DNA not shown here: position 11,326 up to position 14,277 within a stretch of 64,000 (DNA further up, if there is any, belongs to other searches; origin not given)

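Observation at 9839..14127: Split versus fused paralogous module: the 883-aa gene looks like a fusion of the adjacent amidohydrolase and beta-barrel-VWA genes, with catalytic residues and MIDAS lost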

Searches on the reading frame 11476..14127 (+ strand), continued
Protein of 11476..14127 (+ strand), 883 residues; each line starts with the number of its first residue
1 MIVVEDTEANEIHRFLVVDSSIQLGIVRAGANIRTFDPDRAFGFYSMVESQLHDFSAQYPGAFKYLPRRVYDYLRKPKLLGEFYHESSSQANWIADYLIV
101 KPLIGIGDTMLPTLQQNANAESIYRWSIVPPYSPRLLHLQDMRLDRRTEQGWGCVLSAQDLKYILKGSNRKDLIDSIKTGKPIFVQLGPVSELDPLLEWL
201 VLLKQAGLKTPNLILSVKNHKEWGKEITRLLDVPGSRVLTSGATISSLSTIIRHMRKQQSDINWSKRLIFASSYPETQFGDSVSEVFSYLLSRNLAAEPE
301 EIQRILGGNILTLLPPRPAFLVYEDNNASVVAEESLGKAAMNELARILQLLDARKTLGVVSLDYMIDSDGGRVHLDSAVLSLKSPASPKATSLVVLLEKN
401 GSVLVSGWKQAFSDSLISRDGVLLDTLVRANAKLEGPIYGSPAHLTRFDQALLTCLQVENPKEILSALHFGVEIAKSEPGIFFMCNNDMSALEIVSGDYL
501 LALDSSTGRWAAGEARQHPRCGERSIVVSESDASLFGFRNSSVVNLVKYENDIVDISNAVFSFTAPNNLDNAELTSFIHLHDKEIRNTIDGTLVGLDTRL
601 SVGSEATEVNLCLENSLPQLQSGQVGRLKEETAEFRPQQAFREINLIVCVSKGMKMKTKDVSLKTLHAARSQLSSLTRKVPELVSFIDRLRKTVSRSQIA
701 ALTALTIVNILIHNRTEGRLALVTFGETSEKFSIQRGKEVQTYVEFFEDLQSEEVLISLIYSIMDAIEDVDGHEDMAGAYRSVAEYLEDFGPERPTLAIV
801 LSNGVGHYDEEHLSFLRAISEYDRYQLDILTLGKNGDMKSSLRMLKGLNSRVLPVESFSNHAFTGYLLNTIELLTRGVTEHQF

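Call 47: list_cluster_members(proteins=[P0382, P0386, P0393, P0409, P0451, P0455, P0471, P0478, P0437, P0444])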
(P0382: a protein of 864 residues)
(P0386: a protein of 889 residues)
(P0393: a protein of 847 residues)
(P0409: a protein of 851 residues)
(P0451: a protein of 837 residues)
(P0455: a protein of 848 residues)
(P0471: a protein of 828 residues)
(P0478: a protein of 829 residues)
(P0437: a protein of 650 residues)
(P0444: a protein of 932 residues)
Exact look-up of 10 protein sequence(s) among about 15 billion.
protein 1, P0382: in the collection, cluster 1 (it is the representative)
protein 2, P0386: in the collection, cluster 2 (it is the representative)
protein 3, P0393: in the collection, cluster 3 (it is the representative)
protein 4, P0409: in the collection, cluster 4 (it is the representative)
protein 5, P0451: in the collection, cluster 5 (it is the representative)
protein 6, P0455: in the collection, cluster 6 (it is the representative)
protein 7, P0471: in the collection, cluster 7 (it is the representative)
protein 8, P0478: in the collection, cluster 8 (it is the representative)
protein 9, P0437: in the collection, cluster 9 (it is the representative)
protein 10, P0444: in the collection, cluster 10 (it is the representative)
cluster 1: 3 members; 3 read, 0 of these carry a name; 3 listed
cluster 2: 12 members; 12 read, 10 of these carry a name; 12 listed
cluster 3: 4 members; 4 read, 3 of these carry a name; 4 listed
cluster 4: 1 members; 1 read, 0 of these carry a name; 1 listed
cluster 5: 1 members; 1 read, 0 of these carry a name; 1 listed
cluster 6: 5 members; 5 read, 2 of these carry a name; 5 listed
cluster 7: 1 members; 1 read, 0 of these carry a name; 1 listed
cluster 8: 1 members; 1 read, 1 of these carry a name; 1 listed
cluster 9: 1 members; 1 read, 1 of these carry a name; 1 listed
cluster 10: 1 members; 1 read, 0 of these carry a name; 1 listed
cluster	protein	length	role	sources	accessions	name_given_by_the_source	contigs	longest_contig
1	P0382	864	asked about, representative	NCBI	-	-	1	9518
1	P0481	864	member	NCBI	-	-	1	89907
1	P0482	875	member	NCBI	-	-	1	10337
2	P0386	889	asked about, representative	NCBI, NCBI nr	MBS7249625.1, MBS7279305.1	MAG: hypothetical protein KIH08_03380 [Candidatus Freyarchaeota archaeon] | hypothetical protein [Candidatus Jordarchaeia archaeon]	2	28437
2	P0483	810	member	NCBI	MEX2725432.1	MAG: hypothetical protein Q6367_016190 [Candidatus Freyarchaeota archaeon]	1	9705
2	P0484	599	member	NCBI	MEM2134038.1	MAG: hypothetical protein QXG44_04255, partial [Candidatus Jordarchaeaceae archaeon]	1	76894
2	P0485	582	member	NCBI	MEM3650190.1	MAG: hypothetical protein QW831_05675, partial [Candidatus Jordarchaeaceae archaeon]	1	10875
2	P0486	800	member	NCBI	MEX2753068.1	MAG: hypothetical protein Q6366_014535 [Candidatus Freyarchaeota archaeon]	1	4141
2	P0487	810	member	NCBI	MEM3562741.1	MAG: hypothetical protein QXR19_05910 [Candidatus Jordarchaeaceae archaeon]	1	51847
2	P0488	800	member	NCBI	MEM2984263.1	MAG: hypothetical protein QXL24_03515 [Candidatus Jordarchaeaceae archaeon]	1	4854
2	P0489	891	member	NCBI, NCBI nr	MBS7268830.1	MAG: hypothetical protein KIH10_08355 [Candidatus Freyarchaeota archaeon] | hypothetical protein [Candidatus Jordarchaeia archaeon]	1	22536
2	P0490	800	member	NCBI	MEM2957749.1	MAG: hypothetical protein QW261_05655 [Candidatus Jordarchaeaceae archaeon]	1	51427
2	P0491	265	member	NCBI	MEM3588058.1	MAG: hypothetical protein QXO71_12160, partial [Candidatus Jordarchaeaceae archaeon]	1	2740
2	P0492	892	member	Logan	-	-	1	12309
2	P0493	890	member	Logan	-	-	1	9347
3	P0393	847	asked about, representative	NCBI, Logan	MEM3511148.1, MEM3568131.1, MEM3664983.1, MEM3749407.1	MAG: hypothetical protein QXW47_08795 [Candidatus Jordarchaeales archaeon]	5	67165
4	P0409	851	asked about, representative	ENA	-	-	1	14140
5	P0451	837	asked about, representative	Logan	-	-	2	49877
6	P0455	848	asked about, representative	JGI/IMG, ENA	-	-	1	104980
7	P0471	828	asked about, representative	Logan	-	-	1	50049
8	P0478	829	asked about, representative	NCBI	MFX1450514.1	MAG: VWA domain-containing protein [Promethearchaeota archaeon]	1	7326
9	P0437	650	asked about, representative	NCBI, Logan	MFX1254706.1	MAG: amidohydrolase family protein [Promethearchaeota archaeon]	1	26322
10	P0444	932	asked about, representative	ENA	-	-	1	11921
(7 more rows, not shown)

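Call 52: find_encoding_contigs(protein=P0386, flank=10000, max_places=2)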
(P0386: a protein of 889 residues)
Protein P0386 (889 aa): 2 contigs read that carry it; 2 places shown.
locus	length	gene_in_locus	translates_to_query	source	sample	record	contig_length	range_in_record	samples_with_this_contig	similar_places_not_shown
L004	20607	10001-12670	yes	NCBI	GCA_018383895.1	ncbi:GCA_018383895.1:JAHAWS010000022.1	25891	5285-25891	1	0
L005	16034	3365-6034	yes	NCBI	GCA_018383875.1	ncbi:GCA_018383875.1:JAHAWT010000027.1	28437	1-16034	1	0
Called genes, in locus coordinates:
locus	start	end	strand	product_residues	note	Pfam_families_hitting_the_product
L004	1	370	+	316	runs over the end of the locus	PF06626:DUF1152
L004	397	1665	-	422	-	PF02310:B12-binding (weak), PF04055:Radical_SAM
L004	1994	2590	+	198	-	-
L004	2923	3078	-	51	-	-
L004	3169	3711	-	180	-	-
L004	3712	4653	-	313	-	PF04545:Sigma70_r4 (faint)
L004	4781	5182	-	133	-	PF00571:CBS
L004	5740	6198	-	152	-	-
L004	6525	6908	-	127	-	-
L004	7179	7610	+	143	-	-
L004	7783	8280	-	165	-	-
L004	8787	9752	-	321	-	PF01145:Band_7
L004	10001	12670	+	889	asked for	-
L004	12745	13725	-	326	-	PF01428:zf-AN1, PF02163:Peptidase_M50 (faint)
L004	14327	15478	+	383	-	-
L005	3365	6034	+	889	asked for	-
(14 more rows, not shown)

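Call 61: list_cluster_members(proteins=[P0415, P0418, P0426, P0429, P0447, P0463, P0401, P0400, P0408, P0424])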
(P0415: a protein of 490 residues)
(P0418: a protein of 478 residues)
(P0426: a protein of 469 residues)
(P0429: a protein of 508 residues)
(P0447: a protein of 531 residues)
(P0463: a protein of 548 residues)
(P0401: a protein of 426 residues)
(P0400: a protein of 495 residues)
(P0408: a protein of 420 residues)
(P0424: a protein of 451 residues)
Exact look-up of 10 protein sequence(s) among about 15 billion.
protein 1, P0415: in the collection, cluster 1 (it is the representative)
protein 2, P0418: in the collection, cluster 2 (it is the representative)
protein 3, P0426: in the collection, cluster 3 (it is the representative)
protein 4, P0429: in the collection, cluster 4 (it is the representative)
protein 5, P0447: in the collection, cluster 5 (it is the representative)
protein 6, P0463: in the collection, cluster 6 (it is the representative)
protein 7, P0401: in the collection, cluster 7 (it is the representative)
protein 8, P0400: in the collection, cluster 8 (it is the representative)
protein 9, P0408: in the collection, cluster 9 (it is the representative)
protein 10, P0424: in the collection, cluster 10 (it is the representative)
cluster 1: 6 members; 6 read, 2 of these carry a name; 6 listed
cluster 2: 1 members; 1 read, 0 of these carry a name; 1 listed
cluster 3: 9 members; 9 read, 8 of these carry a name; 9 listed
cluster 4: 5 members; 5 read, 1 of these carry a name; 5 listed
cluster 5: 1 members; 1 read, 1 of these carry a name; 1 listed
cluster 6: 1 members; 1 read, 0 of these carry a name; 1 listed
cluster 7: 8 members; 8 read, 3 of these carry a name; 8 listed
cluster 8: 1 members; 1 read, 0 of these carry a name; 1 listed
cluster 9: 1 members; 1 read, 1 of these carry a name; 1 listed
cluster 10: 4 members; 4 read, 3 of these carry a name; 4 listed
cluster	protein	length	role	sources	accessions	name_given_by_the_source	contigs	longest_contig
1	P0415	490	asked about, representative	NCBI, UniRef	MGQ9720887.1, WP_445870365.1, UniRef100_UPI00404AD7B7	MAG: amidohydrolase family protein [Candidatus Jordarchaeum sp.] | amidohydrolase family protein n=1 Tax=Candidatus Jordarchaeum sp. TaxID=2823881 ...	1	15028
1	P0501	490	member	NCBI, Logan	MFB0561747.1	MAG: amidohydrolase family protein [Candidatus Lokiarchaeia archaeon]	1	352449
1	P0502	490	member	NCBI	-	-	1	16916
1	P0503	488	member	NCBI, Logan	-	-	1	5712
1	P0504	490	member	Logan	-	-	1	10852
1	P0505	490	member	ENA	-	-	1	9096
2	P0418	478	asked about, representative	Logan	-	-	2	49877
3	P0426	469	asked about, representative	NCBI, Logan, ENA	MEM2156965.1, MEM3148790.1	MAG: amidohydrolase family protein [Candidatus Jordarchaeales archaeon]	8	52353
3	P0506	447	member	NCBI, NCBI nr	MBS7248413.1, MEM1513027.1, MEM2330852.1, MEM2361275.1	MAG: amidohydrolase family protein [Candidatus Jordarchaeales archaeon] | amidohydrolase family protein [Candidatus Jordarchaeia archaeon]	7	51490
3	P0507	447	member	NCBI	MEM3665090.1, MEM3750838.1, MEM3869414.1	MAG: amidohydrolase family protein [Candidatus Jordarchaeales archaeon]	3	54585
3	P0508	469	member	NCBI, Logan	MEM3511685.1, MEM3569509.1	MAG: amidohydrolase family protein [Candidatus Jordarchaeales archaeon]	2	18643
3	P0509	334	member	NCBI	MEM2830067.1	MAG: amidohydrolase family protein, partial [Candidatus Jordarchaeales archaeon]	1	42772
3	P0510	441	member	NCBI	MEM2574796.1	MAG: amidohydrolase family protein, partial [Candidatus Jordarchaeales archaeon]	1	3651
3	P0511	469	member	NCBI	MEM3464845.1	MAG: amidohydrolase family protein [Candidatus Jordarchaeales archaeon]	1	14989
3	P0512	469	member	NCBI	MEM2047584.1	MAG: amidohydrolase family protein [Candidatus Jordarchaeales archaeon]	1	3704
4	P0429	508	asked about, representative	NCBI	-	-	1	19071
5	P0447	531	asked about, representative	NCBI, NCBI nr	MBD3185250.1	amidohydrolase family protein [Candidatus Bathyarchaeota archaeon]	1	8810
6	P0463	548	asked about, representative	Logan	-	-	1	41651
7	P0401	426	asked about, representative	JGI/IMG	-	-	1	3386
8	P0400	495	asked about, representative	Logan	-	-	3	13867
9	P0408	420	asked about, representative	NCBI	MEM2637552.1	MAG: VWA domain-containing protein [Candidatus Korarchaeota archaeon]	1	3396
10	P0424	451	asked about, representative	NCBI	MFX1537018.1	MAG: VWA domain-containing protein [Promethearchaeota archaeon]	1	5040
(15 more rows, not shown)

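Call 62: find_encoding_contigs(protein=P0451, flank=10000, max_places=1)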
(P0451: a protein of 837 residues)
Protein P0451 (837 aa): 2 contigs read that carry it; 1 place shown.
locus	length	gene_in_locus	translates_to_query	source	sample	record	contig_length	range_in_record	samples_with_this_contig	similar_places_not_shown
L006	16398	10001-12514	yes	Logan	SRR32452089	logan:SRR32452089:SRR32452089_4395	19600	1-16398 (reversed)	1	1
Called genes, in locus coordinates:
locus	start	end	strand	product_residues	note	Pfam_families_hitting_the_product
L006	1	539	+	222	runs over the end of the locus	PF09335:VTT_dom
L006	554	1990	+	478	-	PF04909:Amidohydro_2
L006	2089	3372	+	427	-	PF02359:CDC48_N (faint), PF00092:VWA (weak)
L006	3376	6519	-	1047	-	PF04107:GCS2 (faint)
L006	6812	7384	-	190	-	-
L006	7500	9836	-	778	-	-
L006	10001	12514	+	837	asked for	-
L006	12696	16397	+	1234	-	?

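Call 63: find_encoding_contigs(protein=P0471, flank=10000, max_places=1)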
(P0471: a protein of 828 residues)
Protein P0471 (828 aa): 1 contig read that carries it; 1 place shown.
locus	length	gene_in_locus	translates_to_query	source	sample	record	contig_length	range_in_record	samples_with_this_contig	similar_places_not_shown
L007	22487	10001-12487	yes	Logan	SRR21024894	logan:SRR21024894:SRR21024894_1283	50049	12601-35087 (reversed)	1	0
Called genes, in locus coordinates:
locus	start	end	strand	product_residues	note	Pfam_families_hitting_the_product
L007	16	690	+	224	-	PF09335:VTT_dom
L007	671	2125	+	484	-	-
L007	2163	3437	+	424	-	PF13519:VWA_2 (faint), PF13768:VWA_3 (faint), PF00092:VWA (weak)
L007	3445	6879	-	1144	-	PF04107:GCS2 (weak)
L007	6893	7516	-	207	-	-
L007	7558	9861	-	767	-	-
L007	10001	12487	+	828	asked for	-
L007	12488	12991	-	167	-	PF01467:CTP_transf_like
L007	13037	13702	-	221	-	PF00025:Arf, PF00071:Ras (weak)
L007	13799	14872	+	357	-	-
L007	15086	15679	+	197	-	PF12773:DZR (weak), PF10571:UPF0547 (weak), PF13248:Zn_ribbon_3, PF13240:Zn_Ribbon_1 (weak)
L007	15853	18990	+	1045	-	PF00133:tRNA-synt_1, PF13603:tRNA-synt_1_2 (weak), PF09334:tRNA-synt_1g (weak), PF08264:Anticodon_1, PF19302:DUF5915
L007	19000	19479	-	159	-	PF00583:Acetyltransf_1, PF13673:Acetyltransf_10 (weak), PF13508:Acetyltransf_7, PF14542:Acetyltransf_CG (weak), PF08445:FR47 (weak)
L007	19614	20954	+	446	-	PF18195:GatD_N, PF00710:Asparaginase, PF17763:Asparaginase_C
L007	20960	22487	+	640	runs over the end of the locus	PF02934:GatB_N, PF02938:GAD, PF02637:GatB_Yqey, PF09424:YqeY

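Call 64: find_encoding_contigs(protein=P0393, flank=10000, max_places=1)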
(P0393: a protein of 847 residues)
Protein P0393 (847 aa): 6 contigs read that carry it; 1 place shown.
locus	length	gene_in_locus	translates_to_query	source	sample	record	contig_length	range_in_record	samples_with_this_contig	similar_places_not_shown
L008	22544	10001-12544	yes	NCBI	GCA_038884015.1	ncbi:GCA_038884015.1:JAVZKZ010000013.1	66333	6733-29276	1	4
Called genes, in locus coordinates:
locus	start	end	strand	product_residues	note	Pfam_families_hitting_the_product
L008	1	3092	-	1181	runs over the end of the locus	PF04107:GCS2, PF16353:LacZ_4 (faint)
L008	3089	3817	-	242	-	-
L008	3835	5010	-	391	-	-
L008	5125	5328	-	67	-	-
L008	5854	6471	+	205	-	PF09873:SepCysE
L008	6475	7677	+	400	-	PF00266:Aminotran_5, PF00155:Aminotran_1_2, PF01041:DegT_DnrJ_EryC1 (weak), PF05889:SepSecS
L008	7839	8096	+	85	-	PF02150:Zn_ribbon_RPB9 (weak)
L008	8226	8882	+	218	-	PF02607:B12-binding_2, PF02310:B12-binding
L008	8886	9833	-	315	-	PF01145:Band_7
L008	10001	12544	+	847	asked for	-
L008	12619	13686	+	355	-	-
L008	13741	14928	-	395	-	PF00155:Aminotran_1_2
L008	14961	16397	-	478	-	PF00733:Asn_synthase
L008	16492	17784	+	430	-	PF01663:Phosphodiest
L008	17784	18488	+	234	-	PF00535:Glycos_transf_2, PF10111:Glyco_tranf_2_2, PF13641:Glyco_tranf_2_3, PF13632:Glyco_trans_2_3 (faint)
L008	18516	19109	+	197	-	PF02811:PHP, PF13263:PHP_C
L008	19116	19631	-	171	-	-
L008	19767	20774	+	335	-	PF00044:Gp_dh_N, PF02800:Gp_dh_C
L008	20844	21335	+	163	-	-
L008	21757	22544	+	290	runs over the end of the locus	-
